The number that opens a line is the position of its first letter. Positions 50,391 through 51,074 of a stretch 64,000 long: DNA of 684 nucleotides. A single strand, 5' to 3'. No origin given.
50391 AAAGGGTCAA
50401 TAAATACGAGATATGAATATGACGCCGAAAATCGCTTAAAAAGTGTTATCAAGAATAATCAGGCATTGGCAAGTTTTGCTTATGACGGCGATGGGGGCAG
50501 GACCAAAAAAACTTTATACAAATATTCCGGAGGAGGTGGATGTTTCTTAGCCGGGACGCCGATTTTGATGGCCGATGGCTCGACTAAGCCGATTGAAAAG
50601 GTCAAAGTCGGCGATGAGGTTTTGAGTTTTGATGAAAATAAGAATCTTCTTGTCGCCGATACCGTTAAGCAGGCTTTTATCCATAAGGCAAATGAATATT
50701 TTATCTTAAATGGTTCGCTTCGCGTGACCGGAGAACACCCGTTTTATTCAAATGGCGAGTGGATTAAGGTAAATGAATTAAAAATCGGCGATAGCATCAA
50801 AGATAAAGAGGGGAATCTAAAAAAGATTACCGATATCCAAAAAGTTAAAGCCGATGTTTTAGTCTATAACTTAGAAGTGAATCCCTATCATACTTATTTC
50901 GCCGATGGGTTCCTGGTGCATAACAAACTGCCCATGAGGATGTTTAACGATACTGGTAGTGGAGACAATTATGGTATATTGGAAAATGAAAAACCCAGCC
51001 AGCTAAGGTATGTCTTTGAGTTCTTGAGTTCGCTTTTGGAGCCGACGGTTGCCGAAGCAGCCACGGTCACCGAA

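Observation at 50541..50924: Mini Hint (intein-like) domain inserted between the last YD repeats and the RHS core, giving two self-cleaving devices in series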

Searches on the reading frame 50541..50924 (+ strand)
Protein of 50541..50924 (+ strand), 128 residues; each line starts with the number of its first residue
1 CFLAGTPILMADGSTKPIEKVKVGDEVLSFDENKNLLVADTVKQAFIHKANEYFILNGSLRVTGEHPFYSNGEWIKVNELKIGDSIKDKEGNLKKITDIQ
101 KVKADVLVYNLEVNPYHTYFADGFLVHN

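Call 6: search_protein_families(library=pfam, proteins=[window:50541-50924:+], max_evalue=1)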
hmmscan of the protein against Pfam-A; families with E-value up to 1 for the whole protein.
window:50541-50924:+ (128 aa): 8 families
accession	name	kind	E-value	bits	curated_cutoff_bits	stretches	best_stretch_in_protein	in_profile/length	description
PF07591.16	PT-HINT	-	1.6e-19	71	27.7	1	10-126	4-134/137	Pretoxin HINT domain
PF14890.11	Intein_splicing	-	5.8e-10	39.6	35.8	2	89-128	116-155/155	Intein splicing domain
PF05203.21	Hom_end_hint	-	1.5e-09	38.6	32.1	1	1-31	1-31/228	Hom_end-associated Hint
PF14623.11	Vint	-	1.1e-07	32.3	27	1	1-76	2-72/166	Hint-domain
PF01079.26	Hint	-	6.5e-07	29.6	29.7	1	1-52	13-62/213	Hint module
PF13403.11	Hint_2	-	2.3e-05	25.2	28.4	1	1-34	2-34/147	Hint domain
PF08517.17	AXH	-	0.0022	18.9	33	1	2-48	1-48/116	Ataxin-1 and HBP1 module (AXH)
PF18337.7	Tudor_RapA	-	0.034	14.8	26.4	1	81-110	2-30/62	RapA N-terminal Tudor like domain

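Call 7: search_protein_families(library=ncbifam, proteins=[window:50541-50924:+], max_evalue=0.01)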
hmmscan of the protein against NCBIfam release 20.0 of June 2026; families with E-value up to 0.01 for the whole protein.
window:50541-50924:+ (128 aa): 6 families
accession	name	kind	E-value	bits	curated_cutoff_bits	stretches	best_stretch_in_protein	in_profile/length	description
NF005852.0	PRK07773.1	equivalog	6.5e-07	28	780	1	1-86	398-490/886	replicative DNA helicase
NF038136.1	rSAM_Rv_intein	exception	1.5e-06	27.4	700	1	1-94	76-174/574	intein-containing Rv2578c family radical SAM protein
TIGR01443.1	intein_Cterm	domain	4.5e-05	23.5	15.6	1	108-128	2-23/24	intein C-terminal splicing region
NF011418.0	PRK14845.1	equivalog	0.00031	18.6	756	1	58-86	102-130/1049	translation initiation factor IF-2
TIGR01445.1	intein_Nterm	domain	0.00053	20.9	24.5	0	1-69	1-82/83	intein N-terminal splicing region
NF003159.0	PRK04132.1-4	equivalog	0.0072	14.4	999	0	93-122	547-576/852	replication factor C small subunit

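Call 8: search_solved_structures(query=window:50541-50924:+, max_evalue=1, show_alignments=3)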
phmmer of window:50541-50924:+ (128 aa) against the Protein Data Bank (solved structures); distinct sequences matched with E-value up to 1: 34.
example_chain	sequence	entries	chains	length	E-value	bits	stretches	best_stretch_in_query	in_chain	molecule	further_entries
2lwy_A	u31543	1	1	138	7.2e-14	55.2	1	2-128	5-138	BACTERIAL INTEIN-LIKE DOMAIN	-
8w20_A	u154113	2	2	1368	6e-07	32.8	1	2-122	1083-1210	Intein C-terminal splicing domain-containing protein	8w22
6y75_B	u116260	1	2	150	2e-06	31.1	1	2-127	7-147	NAD(P)(+)--arginine ADP-ribosyltransferase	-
6y75_A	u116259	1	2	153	2.1e-06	31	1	2-127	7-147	NAD(P)(+)--arginine ADP-ribosyltransferase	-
6tmm_BBB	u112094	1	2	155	2.2e-06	30.9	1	2-127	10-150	NAD(P)(+)--arginine ADP-ribosyltransferase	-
6tmm_AAA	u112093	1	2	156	2.3e-06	30.9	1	2-127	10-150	NAD(P)(+)--arginine ADP-ribosyltransferase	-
6g6m_A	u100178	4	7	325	2.9e-05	27.3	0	71-100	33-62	Tako8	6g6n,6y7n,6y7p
6y7o_A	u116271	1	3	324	3.3e-05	27.2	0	71-100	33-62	Tako8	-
6rpp_A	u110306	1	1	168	0.00022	24.5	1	59-127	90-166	Cell division control protein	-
8r2c_A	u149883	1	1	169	0.0013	22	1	8-80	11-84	von willebrand factor type A (VWA) domain was originally protein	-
6rpq_A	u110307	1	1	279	0.0022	21.3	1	59-128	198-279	Ubiquitin-like protein SMT3,1108aa long hypothetical cell division control protein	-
6qaz_A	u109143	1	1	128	0.0049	20.1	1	15-128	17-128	cyanophage-like gp41-1 intein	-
1gpp_A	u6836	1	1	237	0.0067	19.7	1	1-32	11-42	ENDONUCLEASE PI-SCEI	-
1dfa_A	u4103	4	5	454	0.014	18.7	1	1-32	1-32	PI-SCEI ENDONUCLEASE | ENDONUCLEASE PI-SCEI | PI-SCEI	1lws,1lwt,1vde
3ifj_A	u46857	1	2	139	0.016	18.5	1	61-128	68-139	Endonuclease PI-MtuI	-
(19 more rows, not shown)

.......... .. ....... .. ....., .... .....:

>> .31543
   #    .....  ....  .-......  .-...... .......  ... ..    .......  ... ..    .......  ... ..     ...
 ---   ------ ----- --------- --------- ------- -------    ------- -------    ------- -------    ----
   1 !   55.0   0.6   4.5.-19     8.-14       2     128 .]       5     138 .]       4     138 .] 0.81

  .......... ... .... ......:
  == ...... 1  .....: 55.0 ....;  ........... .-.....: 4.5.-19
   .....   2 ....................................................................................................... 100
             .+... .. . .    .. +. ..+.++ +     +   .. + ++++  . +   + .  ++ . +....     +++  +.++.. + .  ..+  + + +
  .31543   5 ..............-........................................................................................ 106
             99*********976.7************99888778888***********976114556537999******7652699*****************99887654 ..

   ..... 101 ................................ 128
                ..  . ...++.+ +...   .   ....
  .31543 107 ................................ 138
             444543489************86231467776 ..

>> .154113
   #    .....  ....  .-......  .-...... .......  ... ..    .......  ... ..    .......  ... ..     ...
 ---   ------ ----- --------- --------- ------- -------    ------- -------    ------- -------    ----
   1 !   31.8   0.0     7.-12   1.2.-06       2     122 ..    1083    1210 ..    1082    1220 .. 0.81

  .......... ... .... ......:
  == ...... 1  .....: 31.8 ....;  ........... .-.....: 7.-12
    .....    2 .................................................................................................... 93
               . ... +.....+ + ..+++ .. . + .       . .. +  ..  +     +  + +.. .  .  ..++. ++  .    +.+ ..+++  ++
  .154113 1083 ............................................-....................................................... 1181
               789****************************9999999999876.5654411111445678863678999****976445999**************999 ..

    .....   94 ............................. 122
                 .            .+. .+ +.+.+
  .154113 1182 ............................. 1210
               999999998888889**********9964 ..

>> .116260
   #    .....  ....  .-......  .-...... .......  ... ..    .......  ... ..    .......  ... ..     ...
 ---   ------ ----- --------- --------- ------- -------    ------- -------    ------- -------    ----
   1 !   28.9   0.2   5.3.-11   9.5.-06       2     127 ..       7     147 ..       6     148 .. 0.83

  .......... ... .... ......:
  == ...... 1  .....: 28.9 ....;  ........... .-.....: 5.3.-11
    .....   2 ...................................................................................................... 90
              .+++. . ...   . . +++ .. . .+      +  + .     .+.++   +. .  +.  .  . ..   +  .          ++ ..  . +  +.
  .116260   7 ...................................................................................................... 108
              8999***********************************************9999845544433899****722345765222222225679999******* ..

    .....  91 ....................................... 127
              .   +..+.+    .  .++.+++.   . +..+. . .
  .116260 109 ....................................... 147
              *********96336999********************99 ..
